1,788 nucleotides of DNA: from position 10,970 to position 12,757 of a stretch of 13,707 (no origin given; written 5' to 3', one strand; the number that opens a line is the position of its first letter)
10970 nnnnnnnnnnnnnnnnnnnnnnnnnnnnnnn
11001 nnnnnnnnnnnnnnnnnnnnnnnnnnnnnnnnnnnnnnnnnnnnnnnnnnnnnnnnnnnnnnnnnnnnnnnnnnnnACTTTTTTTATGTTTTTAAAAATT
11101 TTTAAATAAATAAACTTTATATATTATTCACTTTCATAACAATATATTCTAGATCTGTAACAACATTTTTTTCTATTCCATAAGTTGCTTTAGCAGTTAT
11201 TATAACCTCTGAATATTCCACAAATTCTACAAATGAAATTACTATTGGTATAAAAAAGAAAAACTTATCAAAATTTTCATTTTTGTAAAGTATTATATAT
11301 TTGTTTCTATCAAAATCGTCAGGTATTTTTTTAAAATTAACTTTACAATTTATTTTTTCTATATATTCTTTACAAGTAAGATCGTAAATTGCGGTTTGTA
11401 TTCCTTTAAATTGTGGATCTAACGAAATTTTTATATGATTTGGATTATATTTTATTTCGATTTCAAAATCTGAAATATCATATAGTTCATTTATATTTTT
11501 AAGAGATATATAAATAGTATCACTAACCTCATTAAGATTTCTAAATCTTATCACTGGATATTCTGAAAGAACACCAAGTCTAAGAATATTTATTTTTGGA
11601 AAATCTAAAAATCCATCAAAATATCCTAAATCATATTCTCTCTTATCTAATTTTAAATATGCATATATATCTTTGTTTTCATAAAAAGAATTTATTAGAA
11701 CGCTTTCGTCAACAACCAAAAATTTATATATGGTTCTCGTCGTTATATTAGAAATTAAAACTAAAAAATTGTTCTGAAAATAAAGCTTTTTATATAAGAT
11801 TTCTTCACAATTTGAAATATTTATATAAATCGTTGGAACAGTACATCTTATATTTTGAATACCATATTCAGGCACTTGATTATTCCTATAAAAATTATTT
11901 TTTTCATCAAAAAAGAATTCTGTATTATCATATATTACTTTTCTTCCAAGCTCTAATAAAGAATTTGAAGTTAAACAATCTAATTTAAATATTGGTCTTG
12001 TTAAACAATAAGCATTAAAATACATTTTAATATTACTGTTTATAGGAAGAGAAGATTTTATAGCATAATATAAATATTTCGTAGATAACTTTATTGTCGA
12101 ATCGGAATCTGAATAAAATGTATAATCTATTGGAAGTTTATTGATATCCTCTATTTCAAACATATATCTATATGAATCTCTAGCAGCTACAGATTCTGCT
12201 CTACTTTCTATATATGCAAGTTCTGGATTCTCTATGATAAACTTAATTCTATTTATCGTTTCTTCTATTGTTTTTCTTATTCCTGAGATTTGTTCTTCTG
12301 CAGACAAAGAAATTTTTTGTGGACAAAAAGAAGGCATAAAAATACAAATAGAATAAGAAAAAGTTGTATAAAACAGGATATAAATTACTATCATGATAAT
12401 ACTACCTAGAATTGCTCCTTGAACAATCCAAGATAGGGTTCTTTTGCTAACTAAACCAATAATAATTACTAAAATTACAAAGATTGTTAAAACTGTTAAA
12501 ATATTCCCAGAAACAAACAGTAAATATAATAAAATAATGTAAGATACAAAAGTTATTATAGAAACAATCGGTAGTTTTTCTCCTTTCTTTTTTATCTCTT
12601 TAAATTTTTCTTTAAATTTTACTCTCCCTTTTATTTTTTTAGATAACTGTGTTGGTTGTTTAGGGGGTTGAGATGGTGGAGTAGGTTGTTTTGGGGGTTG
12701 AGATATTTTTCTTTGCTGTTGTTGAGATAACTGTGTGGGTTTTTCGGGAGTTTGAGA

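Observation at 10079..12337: Shared juxtamembrane Cys motif and identical '1 + 6' extracytoplasmic cysteine count in all three envelope proteins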

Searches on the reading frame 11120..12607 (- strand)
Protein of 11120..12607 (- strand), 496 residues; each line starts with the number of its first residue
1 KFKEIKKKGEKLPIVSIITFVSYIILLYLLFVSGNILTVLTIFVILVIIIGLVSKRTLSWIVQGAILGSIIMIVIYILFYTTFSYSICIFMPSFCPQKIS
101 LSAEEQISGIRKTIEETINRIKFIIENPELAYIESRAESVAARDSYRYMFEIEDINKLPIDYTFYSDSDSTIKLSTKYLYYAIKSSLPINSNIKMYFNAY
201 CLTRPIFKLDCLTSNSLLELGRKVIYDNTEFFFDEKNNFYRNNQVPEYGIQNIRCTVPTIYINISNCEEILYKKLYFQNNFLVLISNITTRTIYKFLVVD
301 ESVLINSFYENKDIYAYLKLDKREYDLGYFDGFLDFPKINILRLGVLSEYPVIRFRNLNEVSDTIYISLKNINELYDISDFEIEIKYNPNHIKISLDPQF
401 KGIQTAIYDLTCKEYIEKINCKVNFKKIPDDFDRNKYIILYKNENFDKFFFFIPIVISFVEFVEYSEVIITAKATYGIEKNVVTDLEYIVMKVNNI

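Call 28: search_protein_representatives(alignment_id=A4)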
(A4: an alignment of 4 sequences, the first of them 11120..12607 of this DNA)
Query: 4 sequences, 497 profile positions. Proteins with E-value up to 0.001 (for the whole library): 18; up to 1e-10: 13; up to 1e-30: 3. The best 18 are listed.
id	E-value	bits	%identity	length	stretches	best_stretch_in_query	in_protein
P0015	0.0e+00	1027.3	-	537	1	1-494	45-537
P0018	4.1e-80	286.3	-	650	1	12-492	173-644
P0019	1.2e-33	133.1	-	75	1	422-497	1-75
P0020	8.4e-27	110.5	-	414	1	246-490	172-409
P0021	7.9e-26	107.3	-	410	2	243-480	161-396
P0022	2.8e-25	105.5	-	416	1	6-87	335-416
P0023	1.5e-22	96.5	-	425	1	68-485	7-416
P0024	7.7e-20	87.5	-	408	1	247-477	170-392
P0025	4.4e-16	75.1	-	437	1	285-492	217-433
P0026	1.5e-13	66.8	-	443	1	225-481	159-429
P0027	3.9e-13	65.4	-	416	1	191-490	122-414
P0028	1.0e-12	64.1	-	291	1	250-479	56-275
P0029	1.1e-11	60.7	-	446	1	251-485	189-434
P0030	1.1e-10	57.4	-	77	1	420-494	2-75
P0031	2.8e-10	56.0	-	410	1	251-478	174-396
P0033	2.7e-07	46.2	-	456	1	251-491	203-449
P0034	7.0e-05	38.2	-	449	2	252-461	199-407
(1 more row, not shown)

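Call 30: predict_structure(alignment_id=A4)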
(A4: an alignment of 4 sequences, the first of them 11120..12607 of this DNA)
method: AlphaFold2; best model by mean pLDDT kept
length: 496 residues; sequences in the alignment: 4
mean_pLDDT: 38.8   pTM: 0.26
mean pLDDT of the five models: 38.8, 38.1, 37.7, 36.1, 36.1
residues with pLDDT >= 90: 0; 70-90: 0; 50-70: 110; < 50: 386
segments of 3 or more residues with pLDDT < 50: 1-12, 76-111, 119-314, 317-380, 399-407, 414-416, 426-454, 462-466, 475-496
pLDDT, mean of each block of 10 residues (from residue 1): 36 53 57 54 62 51 52 49 39 37 42 50 39 29 32 29 22 27 29 24 29 36 29 33 31 26 31 23 31 38 39 47 37 23 23 35 41 41 61 57 42 52 47 31 32 53 50 45 33 27
secondary structure, 60 per line:
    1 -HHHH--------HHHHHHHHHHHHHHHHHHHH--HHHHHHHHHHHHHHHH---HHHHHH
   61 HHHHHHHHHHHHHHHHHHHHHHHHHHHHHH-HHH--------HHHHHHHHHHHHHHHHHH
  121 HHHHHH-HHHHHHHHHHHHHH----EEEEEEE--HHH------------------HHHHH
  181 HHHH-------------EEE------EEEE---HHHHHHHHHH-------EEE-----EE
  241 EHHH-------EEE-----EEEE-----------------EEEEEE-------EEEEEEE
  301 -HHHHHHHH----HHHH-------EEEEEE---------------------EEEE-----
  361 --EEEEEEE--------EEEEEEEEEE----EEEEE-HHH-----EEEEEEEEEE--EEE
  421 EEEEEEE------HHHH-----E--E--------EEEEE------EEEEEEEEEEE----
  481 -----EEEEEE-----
elements in order: H2-5 H14-33 H36-51 H55-90 H103-126 H128-141 E146-152 H176-184 E198-200 E207-210 H214-223 E231-233 E239-241 E252-254 E260-263 E281-286 E294-300 H302-309 H314-317 E325-330 E352-355 E363-369 E378-387 E392-396 E406-415 E418-427 H434-437 E455-459 E466-476 E486-491

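Call 38: find_encoding_contigs(protein=P0018, flank=6000, max_places=2)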
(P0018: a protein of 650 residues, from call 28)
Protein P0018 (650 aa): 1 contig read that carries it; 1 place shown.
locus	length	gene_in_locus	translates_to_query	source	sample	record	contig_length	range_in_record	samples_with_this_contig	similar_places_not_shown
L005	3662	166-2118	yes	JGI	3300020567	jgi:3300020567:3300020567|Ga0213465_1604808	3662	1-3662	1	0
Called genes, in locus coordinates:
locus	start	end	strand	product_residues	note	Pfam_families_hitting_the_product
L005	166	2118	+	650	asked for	-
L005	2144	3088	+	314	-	-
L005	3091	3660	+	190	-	?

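Call 39: find_encoding_contigs(protein=P0023, flank=6000, max_places=2)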
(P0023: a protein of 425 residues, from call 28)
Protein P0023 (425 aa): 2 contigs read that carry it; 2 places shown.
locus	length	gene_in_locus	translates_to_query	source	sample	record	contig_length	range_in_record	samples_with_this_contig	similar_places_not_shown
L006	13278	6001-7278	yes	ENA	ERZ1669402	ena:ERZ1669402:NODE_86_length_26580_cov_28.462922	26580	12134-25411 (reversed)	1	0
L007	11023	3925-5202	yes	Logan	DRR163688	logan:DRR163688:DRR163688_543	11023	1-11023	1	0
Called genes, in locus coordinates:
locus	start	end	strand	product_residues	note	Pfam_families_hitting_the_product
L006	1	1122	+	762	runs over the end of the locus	?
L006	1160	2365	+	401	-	PF01442:Apolipoprotein (faint), PF04513:Baculo_PEP_C (faint), PF07889:DUF1664 (faint)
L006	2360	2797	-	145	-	-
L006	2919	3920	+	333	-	-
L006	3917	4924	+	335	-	PF26356:Pelota_N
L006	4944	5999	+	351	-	-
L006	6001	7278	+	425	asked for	-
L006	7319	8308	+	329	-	-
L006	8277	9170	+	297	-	-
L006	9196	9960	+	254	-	PF00575:S1, PF07541:EIF_2_alpha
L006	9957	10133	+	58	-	PF04135:Nop10p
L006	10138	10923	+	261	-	PF09754:PAC2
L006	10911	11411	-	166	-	PF27325:MJ0538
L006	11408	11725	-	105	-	PF00935:Ribosomal_L44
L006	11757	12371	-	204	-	-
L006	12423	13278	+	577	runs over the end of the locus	PF17915:zf_Rg, PF04851:ResIII, PF00270:DEAD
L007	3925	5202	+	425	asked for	-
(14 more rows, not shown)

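Call 41: predict_structure(alignment_id=A6)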
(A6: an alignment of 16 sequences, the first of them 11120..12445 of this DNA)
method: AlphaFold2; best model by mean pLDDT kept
length: 442 residues; sequences in the alignment: 16
mean_pLDDT: 84.5   pTM: 0.77
mean pLDDT of the five models: 84.5, 83.3, 81.6, 80.4, 79.2
residues with pLDDT >= 90: 209; 70-90: 172; 50-70: 50; < 50: 11
segments of 3 or more residues with pLDDT < 50: 36-38, 40-46
pLDDT, mean of each block of 10 residues (from residue 1): 60 76 61 49 50 77 74 61 79 81 77 87 92 78 94 91 94 92 89 87 92 73 93 94 92 88 90 90 90 82 87 92 96 96 90 92 97 93 90 88 89 97 94 87 59
secondary structure, 60 per line:
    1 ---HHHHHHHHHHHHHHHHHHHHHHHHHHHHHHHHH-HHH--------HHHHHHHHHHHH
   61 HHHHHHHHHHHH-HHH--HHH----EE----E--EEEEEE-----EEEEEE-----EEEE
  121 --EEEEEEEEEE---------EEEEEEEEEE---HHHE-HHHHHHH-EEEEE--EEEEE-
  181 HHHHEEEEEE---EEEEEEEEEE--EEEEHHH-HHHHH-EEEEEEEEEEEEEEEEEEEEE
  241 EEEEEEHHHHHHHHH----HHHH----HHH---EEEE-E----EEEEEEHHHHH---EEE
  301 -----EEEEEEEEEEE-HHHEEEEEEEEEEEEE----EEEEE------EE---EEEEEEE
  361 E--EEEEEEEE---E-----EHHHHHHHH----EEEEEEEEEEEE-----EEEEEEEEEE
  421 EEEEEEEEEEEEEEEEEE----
elements in order: H4-36 H49-72 E95-100 E106-111 E117-120 E123-132 E142-151 H160-166 E168-172 E175-179 H181-184 E185-190 E194-203 E206-209 H214-218 E220-246 H247-255 H260-263 E274-277 E284-289 H290-294 E298-300 E306-316 E321-333 E338-342 E354-361 E364-371 H382-389 E394-405 E411-438

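Call 44: fold_search(model_id=the predicted structure, library=pdb)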
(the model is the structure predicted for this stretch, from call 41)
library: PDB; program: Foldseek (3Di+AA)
matches with E <= 10: 1564; with E <= 0.001: 56
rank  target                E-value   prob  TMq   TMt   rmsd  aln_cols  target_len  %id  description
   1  4f27_A                7.9e-06  0.25  0.09  0.10  27.4       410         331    9  Crystal structures reveal the multi-ligand binding mechanism of the Staphylococcus aureus ClfB (released 2012-08-08)
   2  4igb_B                1.2e-05  0.54  0.12  0.12  28.4       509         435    9  Crystal structure of the N-terminal domain of the Streptococcus gordonii adhesin Sgo0707 (released 2013-06-05)
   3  3k6s_A                1.7e-05  0.90  0.15  0.07  23.9       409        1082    9  Structure of integrin alphaXbeta2 ectodomain (released 2010-01-12)
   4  3k6s_C                2.1e-05  0.89  0.16  0.09  24.2       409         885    9  Structure of integrin alphaXbeta2 ectodomain (released 2010-01-12)
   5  3k6s_E                2.3e-05  0.89  0.15  0.09  24.0       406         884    9  Structure of integrin alphaXbeta2 ectodomain (released 2010-01-12)
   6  6e3f                  2.6e-05  0.38  0.11  0.10  36.3       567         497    7  The structure of the C-terminal domains (C123) of Streptococcus intermedius antigen I/II (Pas) (released 2019-07-17)
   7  3k71_C                2.8e-05  0.84  0.15  0.09  24.4       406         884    9  Structure of integrin alphaX beta2 ectodomain (released 2010-01-12)
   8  4f20_A                2.8e-05  0.23  0.09  0.11  27.5       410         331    9  Crystal structures reveal the multi-ligand binding mechanism of the Staphylococcus aureus ClfB (released 2012-08-08)
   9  3k71_E                3.1e-05  0.85  0.15  0.09  24.2       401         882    9  Structure of integrin alphaX beta2 ectodomain (released 2010-01-12)
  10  3k71_A                5.1e-05  0.82  0.15  0.09  24.4       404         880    9  Structure of integrin alphaX beta2 ectodomain (released 2010-01-12)
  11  7uzs                  7.2e-05  0.84  0.13  0.09  28.3       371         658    7  Protein 4.2 (local refinement from consensus reconstruction of ankyrin complex classes) (released 2022-07-20)
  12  4b60_B                7.2e-05  0.30  0.09  0.13  27.1       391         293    8  Structure of rFnBPA(189-505) in complex with fibrinogen gamma chain C- terminal peptide (released 2013-10-09)
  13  5wxu_A                7.6e-05  0.13  0.08  0.08  33.0       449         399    9  11S globulin from Wrightia tinctoria reveals auxin binding site (released 2018-05-23)
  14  8xez_A                8.0e-05  0.93  0.17  0.09  29.1       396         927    8  Cryo-EM structure of integrin ITGAV/ITGB3 complex, conformation 5 (released 2024-12-18)
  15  8cs9_X                8.5e-05  0.92  0.14  0.10  28.4       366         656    6  Composite reconstruction of Class 1 of the erythrocyte ankyrin-1 complex (released 2022-07-20)
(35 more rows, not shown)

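Call 49: fold_search(model_id=the predicted structure, library=viral)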
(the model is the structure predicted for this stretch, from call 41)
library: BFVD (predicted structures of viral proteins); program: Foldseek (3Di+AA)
matches with E <= 10: 1344; with E <= 0.001: 7
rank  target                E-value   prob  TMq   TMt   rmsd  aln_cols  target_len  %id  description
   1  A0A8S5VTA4            1.6e-05  0.63  0.13  0.07  34.4       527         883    7  (no name in the UniProt tables at hand)
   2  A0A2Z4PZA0            1.9e-05  0.21  0.09  0.05  27.2       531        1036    8  (no name in the UniProt tables at hand)
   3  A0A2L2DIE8            2.9e-05  0.38  0.10  0.10  23.4       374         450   14  BTB POZ domain-containing [Acanthamoeba polyphaga mimivirus]
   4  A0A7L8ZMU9            1.2e-04  0.23  0.11  0.06  24.9       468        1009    8  Uncharacterized protein [Erwinia phage pEa_SNUABM_47]
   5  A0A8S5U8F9            1.4e-04  0.15  0.08  0.09  34.4       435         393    8  Clumping factor [Siphoviridae sp. ct9j27]
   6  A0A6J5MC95            4.1e-04  0.06  0.07  0.04  38.0       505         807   10  Uncharacterized protein [uncultured Caudovirales phage]
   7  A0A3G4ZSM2            5.7e-04  0.33  0.13  0.13  29.4       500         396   11  Uncharacterized protein [Edafosvirus sp.]
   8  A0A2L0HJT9            1.0e-03  0.54  0.13  0.21  23.0       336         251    8  (no name in the UniProt tables at hand)
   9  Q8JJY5                1.0e-03  0.18  0.14  0.13  30.1       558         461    7  Major capsid protein [Spodoptera frugiperda ascovirus 1a]
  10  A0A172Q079            1.8e-03  0.06  0.07  0.08  34.5       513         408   10  Uncharacterized protein [Acinetobacter phage vB_AbaM_ME3]
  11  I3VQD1                2.6e-03  0.15  0.09  0.11  23.9       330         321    8  B148 [miniopterid betaherpesvirus 1]
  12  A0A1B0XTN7            2.6e-03  0.05  0.08  0.07  34.2       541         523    7  (no name in the UniProt tables at hand)
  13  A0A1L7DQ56            2.8e-03  0.13  0.13  0.05  32.3       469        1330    8  (no name in the UniProt tables at hand)
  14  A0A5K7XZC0            2.8e-03  0.07  0.09  0.08  30.4       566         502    8  Major capsid protein homolog protein [Abalone asfa-like virus]
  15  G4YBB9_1              3.1e-03  0.47  0.15  0.06  23.6       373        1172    7  (no name in the UniProt tables at hand)
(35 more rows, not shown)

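Call 51: find_encoding_contigs(protein=P0020, flank=5000, max_places=1)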
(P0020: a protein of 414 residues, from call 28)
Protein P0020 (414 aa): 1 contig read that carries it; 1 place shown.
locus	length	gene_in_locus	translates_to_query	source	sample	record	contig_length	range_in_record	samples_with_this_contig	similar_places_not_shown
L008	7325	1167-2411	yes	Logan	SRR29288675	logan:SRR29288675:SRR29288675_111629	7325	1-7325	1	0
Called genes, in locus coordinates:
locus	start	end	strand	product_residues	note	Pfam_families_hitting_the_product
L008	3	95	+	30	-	?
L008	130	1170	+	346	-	-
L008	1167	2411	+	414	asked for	-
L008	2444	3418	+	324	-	-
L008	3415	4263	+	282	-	-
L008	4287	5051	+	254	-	PF07541:EIF_2_alpha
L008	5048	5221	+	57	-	PF04135:Nop10p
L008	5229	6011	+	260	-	PF09754:PAC2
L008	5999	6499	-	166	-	PF27325:MJ0538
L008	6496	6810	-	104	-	PF00935:Ribosomal_L44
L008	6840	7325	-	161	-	?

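Call 52: find_encoding_contigs(protein=P0021, flank=5000, max_places=1)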
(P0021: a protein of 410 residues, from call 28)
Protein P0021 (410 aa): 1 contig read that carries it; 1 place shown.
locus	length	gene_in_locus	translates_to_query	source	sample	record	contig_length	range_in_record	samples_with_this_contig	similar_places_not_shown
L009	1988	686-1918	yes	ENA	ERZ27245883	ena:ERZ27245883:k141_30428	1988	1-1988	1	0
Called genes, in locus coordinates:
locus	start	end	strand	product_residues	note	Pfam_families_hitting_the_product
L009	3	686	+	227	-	?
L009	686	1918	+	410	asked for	-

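Call 53: find_encoding_contigs(protein=P0025, flank=5000, max_places=1)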
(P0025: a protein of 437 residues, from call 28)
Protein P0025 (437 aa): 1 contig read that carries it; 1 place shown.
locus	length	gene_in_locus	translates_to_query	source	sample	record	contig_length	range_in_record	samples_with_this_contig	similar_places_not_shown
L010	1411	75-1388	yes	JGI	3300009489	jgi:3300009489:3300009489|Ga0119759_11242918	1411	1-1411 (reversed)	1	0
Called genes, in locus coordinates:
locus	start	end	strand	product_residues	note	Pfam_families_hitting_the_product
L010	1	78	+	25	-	?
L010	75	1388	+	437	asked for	-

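Call 54: find_encoding_contigs(protein=P0026, flank=5000, max_places=1)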
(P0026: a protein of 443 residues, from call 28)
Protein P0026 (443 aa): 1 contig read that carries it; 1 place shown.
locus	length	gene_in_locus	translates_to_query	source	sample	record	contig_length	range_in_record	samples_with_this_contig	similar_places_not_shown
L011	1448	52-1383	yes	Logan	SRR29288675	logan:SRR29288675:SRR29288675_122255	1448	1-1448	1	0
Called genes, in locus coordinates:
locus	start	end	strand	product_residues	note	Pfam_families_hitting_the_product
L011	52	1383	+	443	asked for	-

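Call 63: find_encoding_contigs(protein=P0024, flank=5000, max_places=1)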
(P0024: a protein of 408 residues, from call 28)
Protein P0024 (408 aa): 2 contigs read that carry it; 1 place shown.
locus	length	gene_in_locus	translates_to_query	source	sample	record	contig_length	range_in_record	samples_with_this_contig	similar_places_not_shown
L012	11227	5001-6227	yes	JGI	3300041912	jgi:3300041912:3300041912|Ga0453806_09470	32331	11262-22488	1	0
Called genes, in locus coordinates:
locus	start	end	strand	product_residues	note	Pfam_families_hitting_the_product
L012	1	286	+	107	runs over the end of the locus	-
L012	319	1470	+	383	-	-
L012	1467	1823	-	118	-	-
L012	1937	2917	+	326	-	-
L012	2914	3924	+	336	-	PF26356:Pelota_N, PF03465:eRF1_3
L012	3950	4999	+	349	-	-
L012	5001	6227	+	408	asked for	-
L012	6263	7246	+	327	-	-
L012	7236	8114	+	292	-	-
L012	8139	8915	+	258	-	PF00575:S1 (weak), PF07541:EIF_2_alpha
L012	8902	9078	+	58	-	PF04135:Nop10p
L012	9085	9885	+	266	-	PF09754:PAC2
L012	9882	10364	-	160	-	PF27325:MJ0538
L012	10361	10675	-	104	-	PF00935:Ribosomal_L44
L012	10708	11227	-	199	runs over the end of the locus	PF05916:Sld5 (weak), PF22090:Gins51_C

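Call 64: find_encoding_contigs(protein=P0029, flank=5000, max_places=1)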
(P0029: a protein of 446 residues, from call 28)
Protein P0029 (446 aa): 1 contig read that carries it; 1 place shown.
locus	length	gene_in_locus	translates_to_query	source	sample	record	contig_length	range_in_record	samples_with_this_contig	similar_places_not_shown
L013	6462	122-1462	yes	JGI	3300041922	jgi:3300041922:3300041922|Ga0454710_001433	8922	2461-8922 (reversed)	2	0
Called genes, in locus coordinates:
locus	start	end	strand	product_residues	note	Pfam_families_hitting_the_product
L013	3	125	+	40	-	?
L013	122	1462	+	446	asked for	-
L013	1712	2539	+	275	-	-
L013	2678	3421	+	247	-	-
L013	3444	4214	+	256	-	PF00575:S1 (weak), PF07541:EIF_2_alpha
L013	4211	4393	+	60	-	PF04135:Nop10p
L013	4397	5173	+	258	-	PF09754:PAC2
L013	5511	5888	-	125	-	PF00154:RecA_N (weak), PF13481:AAA_25 (weak), PF06745:ATPase, PF23442:DUF7125 (weak)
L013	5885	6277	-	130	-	-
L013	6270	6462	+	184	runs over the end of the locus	PF01092:Ribosomal_S6e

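Call 65: find_encoding_contigs(protein=P0034, flank=5000, max_places=1)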
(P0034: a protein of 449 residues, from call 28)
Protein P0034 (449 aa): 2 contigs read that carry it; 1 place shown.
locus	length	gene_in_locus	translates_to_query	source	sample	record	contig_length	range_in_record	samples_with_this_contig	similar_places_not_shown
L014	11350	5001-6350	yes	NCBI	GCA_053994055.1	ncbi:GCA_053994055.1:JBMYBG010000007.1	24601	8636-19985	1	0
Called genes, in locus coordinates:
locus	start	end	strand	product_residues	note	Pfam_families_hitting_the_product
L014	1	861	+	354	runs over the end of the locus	PF00091:Tubulin, PF12327:FtsZ_C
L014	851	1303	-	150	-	PF03439:Spt5-NGN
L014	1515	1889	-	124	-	-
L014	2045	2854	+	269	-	-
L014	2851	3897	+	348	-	PF26356:Pelota_N, PF03464:eRF1_2 (faint), PF03465:eRF1_3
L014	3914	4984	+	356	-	-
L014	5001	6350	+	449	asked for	-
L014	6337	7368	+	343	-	-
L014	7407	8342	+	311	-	-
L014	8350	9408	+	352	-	-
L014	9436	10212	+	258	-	PF07541:EIF_2_alpha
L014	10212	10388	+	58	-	PF04135:Nop10p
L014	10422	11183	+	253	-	PF09754:PAC2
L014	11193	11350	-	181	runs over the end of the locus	PF27325:MJ0538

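Call 70: list_cluster_members(proteins=[P0018, P0020, P0021, P0023, P0024, P0025, P0027, P0029, P0033, P0034])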
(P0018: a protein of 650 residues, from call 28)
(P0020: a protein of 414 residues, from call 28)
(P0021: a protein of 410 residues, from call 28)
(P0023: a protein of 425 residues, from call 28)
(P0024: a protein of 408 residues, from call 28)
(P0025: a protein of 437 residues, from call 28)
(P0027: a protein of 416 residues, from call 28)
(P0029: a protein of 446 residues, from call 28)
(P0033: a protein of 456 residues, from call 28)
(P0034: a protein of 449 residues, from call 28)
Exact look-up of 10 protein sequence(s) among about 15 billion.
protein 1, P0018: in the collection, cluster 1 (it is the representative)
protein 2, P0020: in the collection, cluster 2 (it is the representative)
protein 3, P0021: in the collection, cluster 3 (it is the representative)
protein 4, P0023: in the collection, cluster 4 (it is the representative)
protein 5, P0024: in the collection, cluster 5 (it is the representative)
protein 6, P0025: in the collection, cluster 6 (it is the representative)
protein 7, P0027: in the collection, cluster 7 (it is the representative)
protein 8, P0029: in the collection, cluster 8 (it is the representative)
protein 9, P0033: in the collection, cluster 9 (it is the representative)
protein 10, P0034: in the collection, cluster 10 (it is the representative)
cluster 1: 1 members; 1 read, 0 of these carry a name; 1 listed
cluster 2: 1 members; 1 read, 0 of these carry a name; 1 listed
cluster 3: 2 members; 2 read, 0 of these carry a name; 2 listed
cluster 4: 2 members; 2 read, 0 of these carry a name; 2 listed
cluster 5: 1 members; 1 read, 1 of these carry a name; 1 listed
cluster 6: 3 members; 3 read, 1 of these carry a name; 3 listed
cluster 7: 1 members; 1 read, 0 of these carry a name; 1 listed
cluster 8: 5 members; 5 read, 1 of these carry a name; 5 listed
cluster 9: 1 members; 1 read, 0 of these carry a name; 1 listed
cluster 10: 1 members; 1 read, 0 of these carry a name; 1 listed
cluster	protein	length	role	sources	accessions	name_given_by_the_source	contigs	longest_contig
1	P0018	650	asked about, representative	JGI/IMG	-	-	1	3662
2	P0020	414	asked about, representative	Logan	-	-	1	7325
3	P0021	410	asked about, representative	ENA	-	-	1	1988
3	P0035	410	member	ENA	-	-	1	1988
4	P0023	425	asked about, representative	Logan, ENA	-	-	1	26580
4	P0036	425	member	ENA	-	-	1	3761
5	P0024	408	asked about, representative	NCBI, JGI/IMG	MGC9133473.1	MAG: hypothetical protein ACP5GJ_03690 [Nanopusillaceae archaeon] | hypothetical protein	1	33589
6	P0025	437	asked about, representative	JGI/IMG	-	-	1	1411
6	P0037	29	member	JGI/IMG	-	hypothetical protein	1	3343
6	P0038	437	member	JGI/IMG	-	-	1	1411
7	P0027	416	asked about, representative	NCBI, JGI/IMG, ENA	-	-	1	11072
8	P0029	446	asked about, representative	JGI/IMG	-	hypothetical protein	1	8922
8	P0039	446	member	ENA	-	-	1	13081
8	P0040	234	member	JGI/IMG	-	-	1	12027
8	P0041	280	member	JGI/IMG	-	-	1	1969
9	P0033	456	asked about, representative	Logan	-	-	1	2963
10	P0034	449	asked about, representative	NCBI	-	-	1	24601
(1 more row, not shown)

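Call 77: search_solved_structures(query=A6, max_evalue=1)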
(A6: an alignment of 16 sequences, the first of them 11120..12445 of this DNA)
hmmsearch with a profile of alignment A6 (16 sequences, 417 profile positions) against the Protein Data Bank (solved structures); distinct sequences matched with E-value up to 1: 0.
